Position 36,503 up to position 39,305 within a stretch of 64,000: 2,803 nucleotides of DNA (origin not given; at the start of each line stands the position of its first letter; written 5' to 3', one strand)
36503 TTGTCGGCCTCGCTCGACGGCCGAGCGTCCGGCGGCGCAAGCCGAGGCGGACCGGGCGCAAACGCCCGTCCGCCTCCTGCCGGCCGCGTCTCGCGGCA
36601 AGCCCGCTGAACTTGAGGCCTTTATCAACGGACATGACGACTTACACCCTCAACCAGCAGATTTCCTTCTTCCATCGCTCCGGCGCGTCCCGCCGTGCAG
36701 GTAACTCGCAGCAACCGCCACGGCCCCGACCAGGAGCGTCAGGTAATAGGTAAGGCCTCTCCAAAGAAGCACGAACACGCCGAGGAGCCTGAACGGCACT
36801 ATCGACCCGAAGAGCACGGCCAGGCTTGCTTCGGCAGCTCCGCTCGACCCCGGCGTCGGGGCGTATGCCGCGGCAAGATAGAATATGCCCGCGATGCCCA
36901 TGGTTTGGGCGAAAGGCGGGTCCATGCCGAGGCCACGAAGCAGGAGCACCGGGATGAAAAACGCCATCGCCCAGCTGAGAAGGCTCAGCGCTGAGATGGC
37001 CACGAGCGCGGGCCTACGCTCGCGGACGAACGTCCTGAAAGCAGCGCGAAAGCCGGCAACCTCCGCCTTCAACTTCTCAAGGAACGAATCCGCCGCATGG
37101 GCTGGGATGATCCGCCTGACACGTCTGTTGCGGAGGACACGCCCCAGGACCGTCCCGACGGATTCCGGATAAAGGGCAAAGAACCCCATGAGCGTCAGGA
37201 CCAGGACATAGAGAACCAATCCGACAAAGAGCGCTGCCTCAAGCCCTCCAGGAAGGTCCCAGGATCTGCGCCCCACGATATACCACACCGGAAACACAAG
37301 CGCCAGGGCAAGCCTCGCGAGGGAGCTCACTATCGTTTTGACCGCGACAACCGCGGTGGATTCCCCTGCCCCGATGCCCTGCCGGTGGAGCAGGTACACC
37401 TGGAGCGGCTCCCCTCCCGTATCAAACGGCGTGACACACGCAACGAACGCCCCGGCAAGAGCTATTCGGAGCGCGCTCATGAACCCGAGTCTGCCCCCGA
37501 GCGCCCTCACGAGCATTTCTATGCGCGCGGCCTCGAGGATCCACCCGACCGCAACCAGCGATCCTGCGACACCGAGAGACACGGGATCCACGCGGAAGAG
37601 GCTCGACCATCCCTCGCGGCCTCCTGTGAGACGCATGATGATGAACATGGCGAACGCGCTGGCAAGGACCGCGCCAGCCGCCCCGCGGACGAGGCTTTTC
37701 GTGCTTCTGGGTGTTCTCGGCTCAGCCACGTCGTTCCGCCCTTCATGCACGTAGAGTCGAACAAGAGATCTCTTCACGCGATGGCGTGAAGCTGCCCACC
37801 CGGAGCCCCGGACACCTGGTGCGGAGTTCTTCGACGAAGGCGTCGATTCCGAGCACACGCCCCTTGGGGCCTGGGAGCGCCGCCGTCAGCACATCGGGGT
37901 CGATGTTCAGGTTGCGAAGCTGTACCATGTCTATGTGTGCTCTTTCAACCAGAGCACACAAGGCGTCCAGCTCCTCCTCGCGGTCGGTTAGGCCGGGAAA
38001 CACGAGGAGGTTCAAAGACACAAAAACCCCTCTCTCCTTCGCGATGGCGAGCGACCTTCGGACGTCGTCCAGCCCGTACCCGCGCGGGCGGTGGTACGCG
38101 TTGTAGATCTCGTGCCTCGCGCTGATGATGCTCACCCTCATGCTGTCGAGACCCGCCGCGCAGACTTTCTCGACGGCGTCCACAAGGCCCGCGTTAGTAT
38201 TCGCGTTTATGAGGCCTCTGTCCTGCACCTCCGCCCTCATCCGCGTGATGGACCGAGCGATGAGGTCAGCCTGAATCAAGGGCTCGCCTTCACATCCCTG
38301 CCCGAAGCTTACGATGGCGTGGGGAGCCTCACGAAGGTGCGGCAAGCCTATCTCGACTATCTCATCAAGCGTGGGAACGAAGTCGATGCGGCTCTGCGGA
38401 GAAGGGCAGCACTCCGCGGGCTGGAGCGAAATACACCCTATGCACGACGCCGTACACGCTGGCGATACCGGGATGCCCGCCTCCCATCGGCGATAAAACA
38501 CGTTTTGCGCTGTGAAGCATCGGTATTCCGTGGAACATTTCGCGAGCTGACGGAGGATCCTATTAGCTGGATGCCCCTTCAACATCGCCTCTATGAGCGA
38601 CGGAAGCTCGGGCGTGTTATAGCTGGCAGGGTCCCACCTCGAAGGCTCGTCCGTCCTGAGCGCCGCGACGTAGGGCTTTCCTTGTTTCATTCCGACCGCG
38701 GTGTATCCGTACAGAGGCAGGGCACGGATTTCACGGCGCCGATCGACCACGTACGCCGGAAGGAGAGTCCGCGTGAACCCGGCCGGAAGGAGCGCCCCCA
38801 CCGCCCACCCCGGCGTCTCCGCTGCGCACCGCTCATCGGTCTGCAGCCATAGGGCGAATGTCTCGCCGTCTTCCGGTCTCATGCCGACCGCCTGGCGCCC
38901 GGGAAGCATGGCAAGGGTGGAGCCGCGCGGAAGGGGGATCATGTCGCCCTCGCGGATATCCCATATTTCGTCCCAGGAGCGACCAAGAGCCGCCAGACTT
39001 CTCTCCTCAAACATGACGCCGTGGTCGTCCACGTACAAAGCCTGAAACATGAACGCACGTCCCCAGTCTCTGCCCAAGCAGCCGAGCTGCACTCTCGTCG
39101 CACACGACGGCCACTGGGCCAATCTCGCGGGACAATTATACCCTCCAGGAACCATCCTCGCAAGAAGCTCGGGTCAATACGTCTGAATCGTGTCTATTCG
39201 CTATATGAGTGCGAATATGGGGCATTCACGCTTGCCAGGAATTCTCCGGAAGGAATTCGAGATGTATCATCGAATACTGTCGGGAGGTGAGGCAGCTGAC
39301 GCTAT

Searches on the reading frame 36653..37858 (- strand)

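Call 75: search_protein_families(library=pfam, proteins=[window:36653-37858:-], max_evalue=0.00001)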
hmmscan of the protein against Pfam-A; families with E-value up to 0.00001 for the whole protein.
window:36653-37858:- (402 aa): 1 family
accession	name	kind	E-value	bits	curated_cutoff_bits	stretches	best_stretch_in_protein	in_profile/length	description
PF03706.18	LPG_synthase_TM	-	7.1e-44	150.9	33.4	1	63-378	4-302/302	Lysylphosphatidylglycerol synthase TM region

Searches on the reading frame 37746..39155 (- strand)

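Call 75: search_protein_families(library=pfam, proteins=[window:37746-39155:-], max_evalue=0.00001)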
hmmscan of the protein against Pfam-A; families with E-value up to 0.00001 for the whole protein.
window:37746-39155:- (470 aa): 1 family
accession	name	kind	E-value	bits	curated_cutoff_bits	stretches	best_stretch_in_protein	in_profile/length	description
PF04055.27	Radical_SAM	-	2.7e-12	47.6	29.5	1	228-396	1-162/166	Radical SAM superfamily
